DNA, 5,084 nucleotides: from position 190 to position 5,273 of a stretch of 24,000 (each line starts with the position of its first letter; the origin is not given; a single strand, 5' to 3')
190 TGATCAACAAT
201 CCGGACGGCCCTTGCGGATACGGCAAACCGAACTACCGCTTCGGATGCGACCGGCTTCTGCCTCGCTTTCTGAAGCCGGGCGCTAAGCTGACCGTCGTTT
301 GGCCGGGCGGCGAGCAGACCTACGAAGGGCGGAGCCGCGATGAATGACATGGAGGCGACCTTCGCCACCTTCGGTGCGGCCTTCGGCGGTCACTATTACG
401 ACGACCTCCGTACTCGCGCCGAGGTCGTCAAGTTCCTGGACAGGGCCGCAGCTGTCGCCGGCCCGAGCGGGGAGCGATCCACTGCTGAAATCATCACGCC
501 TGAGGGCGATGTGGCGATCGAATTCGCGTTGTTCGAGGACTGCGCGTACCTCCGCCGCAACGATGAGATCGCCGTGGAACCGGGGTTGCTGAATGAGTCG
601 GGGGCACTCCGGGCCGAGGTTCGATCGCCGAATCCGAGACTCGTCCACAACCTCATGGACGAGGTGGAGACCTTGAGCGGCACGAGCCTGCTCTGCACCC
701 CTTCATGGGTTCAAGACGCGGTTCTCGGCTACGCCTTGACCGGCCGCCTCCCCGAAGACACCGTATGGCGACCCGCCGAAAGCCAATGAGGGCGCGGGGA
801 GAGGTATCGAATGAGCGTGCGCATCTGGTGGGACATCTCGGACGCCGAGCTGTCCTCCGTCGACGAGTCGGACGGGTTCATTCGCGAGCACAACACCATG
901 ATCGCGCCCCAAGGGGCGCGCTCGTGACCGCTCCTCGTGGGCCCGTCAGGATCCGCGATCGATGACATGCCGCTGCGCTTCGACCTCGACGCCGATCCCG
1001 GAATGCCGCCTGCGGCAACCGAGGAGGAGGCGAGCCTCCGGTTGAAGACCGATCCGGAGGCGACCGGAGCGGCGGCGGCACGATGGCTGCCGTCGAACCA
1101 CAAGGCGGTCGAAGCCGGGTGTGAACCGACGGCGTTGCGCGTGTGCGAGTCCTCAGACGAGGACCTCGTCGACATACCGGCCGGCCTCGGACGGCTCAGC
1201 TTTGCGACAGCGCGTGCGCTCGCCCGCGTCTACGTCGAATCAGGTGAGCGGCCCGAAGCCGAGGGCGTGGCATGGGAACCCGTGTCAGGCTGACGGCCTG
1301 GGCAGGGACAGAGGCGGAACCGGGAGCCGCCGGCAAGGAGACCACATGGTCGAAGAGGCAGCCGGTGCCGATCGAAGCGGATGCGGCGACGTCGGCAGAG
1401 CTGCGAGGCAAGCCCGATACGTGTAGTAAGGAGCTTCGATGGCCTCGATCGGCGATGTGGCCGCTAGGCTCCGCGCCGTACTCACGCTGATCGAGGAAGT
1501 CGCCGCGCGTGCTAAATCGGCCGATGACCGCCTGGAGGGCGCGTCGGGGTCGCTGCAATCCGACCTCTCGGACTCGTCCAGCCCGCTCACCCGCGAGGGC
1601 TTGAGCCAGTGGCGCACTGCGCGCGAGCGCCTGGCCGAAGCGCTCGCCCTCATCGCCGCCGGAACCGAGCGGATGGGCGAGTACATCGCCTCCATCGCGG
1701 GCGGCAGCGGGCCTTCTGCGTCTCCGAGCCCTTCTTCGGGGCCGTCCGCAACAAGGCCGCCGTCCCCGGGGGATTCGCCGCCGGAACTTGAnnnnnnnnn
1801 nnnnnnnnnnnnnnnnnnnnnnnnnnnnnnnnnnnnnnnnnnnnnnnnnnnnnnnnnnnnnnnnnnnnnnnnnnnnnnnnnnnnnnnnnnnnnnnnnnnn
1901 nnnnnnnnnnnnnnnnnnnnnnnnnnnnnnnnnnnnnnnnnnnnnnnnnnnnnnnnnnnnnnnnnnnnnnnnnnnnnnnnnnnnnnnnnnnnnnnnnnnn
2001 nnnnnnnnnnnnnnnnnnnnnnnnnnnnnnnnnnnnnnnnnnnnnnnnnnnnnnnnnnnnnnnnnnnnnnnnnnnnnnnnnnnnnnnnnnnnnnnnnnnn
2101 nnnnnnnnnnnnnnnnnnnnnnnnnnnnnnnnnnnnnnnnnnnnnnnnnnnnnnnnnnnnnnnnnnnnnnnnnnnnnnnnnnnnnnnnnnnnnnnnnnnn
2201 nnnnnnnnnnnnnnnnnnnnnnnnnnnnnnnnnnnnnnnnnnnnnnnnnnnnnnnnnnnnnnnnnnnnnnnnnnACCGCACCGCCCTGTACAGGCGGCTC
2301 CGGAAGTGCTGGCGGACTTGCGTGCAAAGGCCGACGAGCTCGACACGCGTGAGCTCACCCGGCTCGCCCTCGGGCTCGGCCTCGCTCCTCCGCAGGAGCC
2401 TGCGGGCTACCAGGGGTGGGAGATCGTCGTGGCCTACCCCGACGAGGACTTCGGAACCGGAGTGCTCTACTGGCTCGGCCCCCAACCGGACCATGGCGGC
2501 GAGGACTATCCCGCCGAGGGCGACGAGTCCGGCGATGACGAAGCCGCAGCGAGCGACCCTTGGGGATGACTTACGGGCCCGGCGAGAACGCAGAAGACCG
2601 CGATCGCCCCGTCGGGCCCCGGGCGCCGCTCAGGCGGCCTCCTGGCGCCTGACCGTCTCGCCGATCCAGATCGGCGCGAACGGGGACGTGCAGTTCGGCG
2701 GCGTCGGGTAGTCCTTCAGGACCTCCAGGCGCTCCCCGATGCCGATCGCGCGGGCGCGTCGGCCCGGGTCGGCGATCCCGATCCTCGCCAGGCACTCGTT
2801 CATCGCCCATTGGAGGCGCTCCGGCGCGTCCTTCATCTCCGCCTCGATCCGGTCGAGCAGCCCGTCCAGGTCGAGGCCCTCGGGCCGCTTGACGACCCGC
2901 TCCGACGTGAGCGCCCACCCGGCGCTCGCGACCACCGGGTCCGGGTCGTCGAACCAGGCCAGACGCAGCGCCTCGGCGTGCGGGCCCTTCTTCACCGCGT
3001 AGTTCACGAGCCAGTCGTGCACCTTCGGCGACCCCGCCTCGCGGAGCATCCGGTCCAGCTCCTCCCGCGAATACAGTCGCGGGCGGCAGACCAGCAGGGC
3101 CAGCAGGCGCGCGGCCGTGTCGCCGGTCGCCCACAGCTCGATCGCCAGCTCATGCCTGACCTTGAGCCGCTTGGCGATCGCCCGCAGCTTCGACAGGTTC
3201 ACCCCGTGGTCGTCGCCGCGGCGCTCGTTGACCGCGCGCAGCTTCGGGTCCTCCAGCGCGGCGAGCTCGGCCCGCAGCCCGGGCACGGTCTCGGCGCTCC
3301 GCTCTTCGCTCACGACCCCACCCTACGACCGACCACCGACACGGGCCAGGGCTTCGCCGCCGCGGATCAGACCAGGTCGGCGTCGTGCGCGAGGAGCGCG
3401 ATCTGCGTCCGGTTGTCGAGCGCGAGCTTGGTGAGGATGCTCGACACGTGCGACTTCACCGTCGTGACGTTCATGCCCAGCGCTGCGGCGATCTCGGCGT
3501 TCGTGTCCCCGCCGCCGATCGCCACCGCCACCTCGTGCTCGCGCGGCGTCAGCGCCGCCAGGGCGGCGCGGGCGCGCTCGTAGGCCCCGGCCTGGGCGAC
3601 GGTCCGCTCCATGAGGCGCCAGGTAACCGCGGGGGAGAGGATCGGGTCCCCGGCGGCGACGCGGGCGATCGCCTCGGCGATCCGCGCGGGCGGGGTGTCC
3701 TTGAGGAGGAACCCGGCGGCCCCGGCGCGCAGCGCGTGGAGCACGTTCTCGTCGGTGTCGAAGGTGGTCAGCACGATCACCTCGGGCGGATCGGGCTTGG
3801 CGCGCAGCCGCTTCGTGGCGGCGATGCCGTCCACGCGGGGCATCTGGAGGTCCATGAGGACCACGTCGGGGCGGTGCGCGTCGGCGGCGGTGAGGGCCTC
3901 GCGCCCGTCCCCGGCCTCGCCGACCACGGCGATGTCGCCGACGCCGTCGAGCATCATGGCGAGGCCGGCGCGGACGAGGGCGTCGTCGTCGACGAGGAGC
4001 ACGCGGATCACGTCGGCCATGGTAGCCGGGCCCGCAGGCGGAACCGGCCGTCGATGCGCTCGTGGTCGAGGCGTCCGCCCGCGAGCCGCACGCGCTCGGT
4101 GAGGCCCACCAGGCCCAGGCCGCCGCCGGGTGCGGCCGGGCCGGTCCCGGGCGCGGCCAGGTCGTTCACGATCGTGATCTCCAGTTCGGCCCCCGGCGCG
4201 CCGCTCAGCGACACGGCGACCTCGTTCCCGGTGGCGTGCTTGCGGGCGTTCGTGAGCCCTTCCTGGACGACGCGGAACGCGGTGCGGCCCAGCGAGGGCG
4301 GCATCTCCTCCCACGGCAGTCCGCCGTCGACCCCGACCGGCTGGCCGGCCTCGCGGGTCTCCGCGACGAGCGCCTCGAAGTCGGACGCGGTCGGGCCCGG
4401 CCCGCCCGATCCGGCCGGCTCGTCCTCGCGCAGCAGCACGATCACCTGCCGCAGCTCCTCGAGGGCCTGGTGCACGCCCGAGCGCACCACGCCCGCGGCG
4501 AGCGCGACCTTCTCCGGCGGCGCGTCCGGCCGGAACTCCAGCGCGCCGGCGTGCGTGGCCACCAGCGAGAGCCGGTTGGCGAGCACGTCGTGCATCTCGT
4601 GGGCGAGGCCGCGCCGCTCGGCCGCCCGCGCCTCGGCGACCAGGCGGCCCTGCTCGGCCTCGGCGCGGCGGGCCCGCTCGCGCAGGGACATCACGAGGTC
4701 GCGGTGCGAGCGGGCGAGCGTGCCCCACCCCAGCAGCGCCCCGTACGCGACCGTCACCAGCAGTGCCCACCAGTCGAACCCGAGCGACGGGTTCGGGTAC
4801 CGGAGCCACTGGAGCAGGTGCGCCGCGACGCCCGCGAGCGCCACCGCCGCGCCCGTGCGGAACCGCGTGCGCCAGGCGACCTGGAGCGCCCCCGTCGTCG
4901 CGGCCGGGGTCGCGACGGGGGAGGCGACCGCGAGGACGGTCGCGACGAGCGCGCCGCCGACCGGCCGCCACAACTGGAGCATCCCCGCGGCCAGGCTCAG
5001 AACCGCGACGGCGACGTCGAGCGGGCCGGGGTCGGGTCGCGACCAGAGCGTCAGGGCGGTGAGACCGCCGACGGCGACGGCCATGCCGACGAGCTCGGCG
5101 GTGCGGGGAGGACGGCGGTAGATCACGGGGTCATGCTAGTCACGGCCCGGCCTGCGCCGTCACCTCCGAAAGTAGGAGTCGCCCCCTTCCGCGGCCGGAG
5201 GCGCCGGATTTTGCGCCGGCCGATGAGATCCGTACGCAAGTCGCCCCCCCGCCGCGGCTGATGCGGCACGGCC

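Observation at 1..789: DddA-like deaminase toxin tail with Asp in place of the zinc-ligand His and a widened Cys pair, coupled to an overlapping immunity ORF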

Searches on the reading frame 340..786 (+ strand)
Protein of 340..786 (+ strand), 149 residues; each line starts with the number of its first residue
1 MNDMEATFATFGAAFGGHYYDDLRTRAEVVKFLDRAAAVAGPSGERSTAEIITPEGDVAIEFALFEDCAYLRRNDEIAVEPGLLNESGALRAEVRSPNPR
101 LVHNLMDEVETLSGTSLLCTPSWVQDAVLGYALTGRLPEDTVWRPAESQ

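Call 6: search_protein_families(library=pfam, proteins=[window:340-786:+], max_evalue=1)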
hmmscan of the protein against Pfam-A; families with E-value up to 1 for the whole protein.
window:340-786:+ (149 aa): 1 family
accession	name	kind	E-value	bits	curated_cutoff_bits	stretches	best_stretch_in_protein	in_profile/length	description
PF14430.11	Imm1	-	0.039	15.1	22.4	1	23-145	7-125/125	Immunity protein Imm1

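Call 7: search_protein_families(library=ncbifam, proteins=[window:340-786:+], max_evalue=1)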
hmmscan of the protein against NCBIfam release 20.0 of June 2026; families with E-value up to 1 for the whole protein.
window:340-786:+ (149 aa): 0 families

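Call 11: find_encoding_contigs(protein=window:340-786:+, flank=10000, max_places=6)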
Protein window:340-786:+ (149 aa): 1 contig read that carries it; 1 place shown.
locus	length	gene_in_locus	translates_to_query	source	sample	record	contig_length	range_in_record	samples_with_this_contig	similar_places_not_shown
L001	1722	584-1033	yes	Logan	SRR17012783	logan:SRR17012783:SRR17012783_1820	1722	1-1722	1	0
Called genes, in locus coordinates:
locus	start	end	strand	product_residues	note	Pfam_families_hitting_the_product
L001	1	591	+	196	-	?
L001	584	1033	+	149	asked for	-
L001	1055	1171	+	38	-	-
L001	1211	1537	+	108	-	-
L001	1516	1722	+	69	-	?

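Call 19: search_protein_families(library=pfam, proteins=[L001:1-588:+], max_evalue=0.001)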
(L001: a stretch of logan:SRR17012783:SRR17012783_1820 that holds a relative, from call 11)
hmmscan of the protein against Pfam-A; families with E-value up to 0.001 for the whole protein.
L001:1-588:+ (196 aa): 1 family
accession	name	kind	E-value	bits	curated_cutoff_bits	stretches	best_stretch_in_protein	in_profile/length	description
PF14428.12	DddA-like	-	1.9e-15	57.4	25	1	73-188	21-128/137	Double-stranded DNA deaminase toxin A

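Call 44: find_homologous_proteins(query=window:340-786:+, max_evalue=0.001)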
Query window:340-786:+ (149 aa): 3 proteins with E <= 0.001 among 345 candidates.
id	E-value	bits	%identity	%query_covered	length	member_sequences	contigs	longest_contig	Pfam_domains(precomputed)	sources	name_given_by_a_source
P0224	1.9e-93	328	100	100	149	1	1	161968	-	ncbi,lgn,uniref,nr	ncbi:hypothetical protein LO763_18780 [Glycomyces sp. A-F 0318]|uniref:hypothetical protein n=1 Tax=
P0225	1.9e-44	169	56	96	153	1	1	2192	-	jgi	jgi:hypothetical protein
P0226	1.3e-35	140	52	91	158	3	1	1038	-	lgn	-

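Call 55: predict_structure(alignment_id=A5)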
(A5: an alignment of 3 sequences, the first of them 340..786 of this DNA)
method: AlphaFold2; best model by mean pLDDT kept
length: 149 residues; sequences in the alignment: 3
mean_pLDDT: 85.9   pTM: 0.81
mean pLDDT of the five models: 85.9, 78.3, 74.3, 67.8, 61.6
residues with pLDDT >= 90: 59; 70-90: 80; 50-70: 5; < 50: 5
segments of 3 or more residues with pLDDT < 50: 1-5
pLDDT, mean of each block of 10 residues (from residue 1): 54 89 92 91 86 90 92 90 87 86 85 86 92 88 79
secondary structure, 60 per line:
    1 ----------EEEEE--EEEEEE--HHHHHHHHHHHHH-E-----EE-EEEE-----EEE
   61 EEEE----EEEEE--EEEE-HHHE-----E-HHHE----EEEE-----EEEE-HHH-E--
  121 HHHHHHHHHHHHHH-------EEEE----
elements in order: E11-15 E18-23 H26-38 E49-52 E58-64 E69-73 E76-79 E100-103 E109-112 H121-134 E142-145

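Call 58: fold_search(model_id=the predicted structure, library=pdb)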
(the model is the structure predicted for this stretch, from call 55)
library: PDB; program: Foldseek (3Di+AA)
matches with E <= 10: 334; with E <= 0.001: 0
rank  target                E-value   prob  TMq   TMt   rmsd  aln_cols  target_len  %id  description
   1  6anz                  4.5e-02  0.77  0.40  0.41   8.9       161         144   12  Crystal structure of a hypothetical protein from Neisseria gonorrhoeae (released 2017-08-30)
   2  6muk                  2.7e-01  0.08  0.14  0.08  13.0        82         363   12  1.93 Angstrom Resolution Crystal Structure of Peptidase M23 from Neisseria gonorrhoeae. (released 2018-10-31)
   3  8xwg                  3.2e-01  0.03  0.12  0.07  20.6       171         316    9  OspA variants for thioflavin-T binding (released 2024-11-27)
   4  3cka_B                4.1e-01  0.05  0.12  0.06  18.8       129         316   10  The crystal structure of OspA mutant (released 2009-03-17)
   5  5ohs_F                4.9e-01  0.08  0.17  0.05  15.5        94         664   16  A GH31 family sulfoquinovosidase mutant D455N in complex with pNPSQ (released 2018-08-08)
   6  3cka_A                4.9e-01  0.03  0.12  0.06  19.8       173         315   10  The crystal structure of OspA mutant (released 2009-03-17)
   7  1n6c                  5.4e-01  0.06  0.16  0.10  14.5       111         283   14  Structure of SET7/9 (released 2003-02-04)
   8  5ohs_A                5.8e-01  0.07  0.17  0.05  15.7        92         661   16  A GH31 family sulfoquinovosidase mutant D455N in complex with pNPSQ (released 2018-08-08)
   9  3ec5                  6.1e-01  0.04  0.12  0.07  14.0        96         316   14  The crystal structure of Thioflavin-T (ThT) binding OspA mutant (released 2009-02-03)
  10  6iy4                  7.3e-01  0.07  0.16  0.23  12.8        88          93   12  Crystal structure of a psychrophilic marine protease MP inhibitor (released 2019-12-18)
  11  5ohs_B                7.3e-01  0.06  0.17  0.05  15.7        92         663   16  A GH31 family sulfoquinovosidase mutant D455N in complex with pNPSQ (released 2018-08-08)
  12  9jsa_A                7.3e-01  0.04  0.12  0.06  18.7       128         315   11  CatPSAM-H8 (released 2025-10-01)
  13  7mhw                  7.7e-01  0.07  0.15  0.05  12.8        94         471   10  Crystal structure of the protease inhibitor U-Omp19 from Brucella abortus fused to Maltose-binding protein (released 2022-04-20)
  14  2fkj_A                7.7e-01  0.04  0.12  0.06  15.8       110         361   11  The crystal structure of engineered OspA (released 2006-11-21)
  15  6tjf_A                8.2e-01  0.06  0.16  0.11  12.7       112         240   13  Crystal structure of the computationally designed Cake6 protein (released 2020-05-06)
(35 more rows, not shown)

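Call 75: find_encoding_contigs(protein=P0225, flank=5000, max_places=2)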
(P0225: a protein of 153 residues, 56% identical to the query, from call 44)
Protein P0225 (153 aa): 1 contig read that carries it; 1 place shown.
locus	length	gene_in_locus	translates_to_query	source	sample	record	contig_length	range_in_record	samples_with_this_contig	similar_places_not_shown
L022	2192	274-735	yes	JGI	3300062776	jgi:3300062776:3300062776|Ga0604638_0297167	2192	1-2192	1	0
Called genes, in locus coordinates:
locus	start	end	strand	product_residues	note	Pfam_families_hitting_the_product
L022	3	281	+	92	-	?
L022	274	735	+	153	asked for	-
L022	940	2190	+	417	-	?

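Call 79: search_protein_families(library=padloc, proteins=[window:340-786:+], max_evalue=0.01)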
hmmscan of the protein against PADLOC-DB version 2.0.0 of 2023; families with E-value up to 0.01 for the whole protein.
window:340-786:+ (149 aa): 0 families

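Call 85: search_solved_structures(query=A7, max_evalue=10)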
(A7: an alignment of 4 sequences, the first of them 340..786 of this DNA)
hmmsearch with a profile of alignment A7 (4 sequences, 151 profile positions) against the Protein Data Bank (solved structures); distinct sequences matched with E-value up to 10: 3.
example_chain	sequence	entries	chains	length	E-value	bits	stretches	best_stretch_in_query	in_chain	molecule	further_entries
6tmf_R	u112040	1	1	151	0.3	14.2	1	116-145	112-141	30S ribosomal protein S15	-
3iuv_A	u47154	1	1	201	0.53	13.4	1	27-98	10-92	uncharacterized TetR family protein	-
3hta_A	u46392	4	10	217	0.54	13.4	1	26-98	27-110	EbrA repressor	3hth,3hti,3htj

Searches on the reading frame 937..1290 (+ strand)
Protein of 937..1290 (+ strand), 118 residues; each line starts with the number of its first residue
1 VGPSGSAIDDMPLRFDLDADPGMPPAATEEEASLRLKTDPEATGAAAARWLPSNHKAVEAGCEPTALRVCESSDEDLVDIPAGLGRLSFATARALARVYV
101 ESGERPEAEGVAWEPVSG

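Call 6: search_protein_families(library=pfam, proteins=[window:937-1290:+], max_evalue=1)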
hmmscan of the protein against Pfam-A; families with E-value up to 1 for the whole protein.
window:937-1290:+ (118 aa): 0 families

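Call 7: search_protein_families(library=ncbifam, proteins=[window:937-1290:+], max_evalue=1)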
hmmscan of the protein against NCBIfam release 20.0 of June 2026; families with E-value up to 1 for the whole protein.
window:937-1290:+ (118 aa): 0 families

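Call 79: search_protein_families(library=padloc, proteins=[window:937-1290:+], max_evalue=0.01)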
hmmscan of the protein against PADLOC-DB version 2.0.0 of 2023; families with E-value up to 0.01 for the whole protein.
window:937-1290:+ (118 aa): 0 families

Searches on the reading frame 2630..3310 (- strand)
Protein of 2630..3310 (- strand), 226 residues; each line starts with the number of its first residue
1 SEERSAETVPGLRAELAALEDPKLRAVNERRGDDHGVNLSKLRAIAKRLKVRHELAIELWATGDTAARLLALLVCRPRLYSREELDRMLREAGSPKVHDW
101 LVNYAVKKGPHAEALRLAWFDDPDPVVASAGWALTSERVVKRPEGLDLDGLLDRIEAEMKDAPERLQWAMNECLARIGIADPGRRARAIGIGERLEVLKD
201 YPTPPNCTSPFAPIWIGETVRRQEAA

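Call 19: search_protein_families(library=pfam, proteins=[window:2630-3310:-], max_evalue=0.001)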
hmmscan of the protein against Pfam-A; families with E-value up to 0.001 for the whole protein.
window:2630-3310:- (226 aa): 1 family
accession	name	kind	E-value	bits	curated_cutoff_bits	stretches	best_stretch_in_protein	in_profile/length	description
PF08713.17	DNA_alkylation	-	4.8e-19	69.3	21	1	12-190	1-195/213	DNA alkylation repair enzyme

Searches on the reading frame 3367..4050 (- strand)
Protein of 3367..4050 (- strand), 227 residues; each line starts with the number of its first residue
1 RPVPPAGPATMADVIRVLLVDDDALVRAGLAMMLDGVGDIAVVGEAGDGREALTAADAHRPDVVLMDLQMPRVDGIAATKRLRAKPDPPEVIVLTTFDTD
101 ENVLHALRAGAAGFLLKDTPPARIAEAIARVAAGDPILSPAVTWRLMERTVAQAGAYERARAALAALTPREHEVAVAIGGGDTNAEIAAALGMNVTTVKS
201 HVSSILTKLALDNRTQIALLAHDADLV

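Call 19: search_protein_families(library=pfam, proteins=[window:3367-4050:-], max_evalue=0.001)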
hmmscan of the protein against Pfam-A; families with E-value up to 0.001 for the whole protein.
window:3367-4050:- (227 aa): 4 families
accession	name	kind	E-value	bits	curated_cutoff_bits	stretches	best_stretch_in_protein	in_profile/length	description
PF00072.30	Response_reg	-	1.8e-28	99.4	30.2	1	17-128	1-110/111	Response regulator receiver domain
PF00196.25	GerE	-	4.7e-13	49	23.5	1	166-221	2-57/57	Bacterial regulatory proteins, luxR family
PF08281.18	Sigma70_r4_2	-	4.2e-06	26.7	25.7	1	158-209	2-54/54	Sigma-70, region 4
PF04545.22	Sigma70_r4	-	0.00021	21.2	24.1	1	163-209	1-48/50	Sigma-70, region 4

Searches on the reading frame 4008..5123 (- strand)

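Call 19: search_protein_families(library=pfam, proteins=[window:4008-5123:-], max_evalue=0.001)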
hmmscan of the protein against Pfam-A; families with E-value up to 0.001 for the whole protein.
window:4008-5123:- (371 aa): 2 families
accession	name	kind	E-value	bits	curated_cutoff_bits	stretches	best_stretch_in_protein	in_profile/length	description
PF07730.19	HisKA_3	-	2.3e-12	47.7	24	1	169-234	1-66/68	Histidine kinase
PF02518.31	HATPase_c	-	0.00031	21.6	26.4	0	282-368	6-108/111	Histidine kinase-, DNA gyrase B-, and HSP90-like ATPase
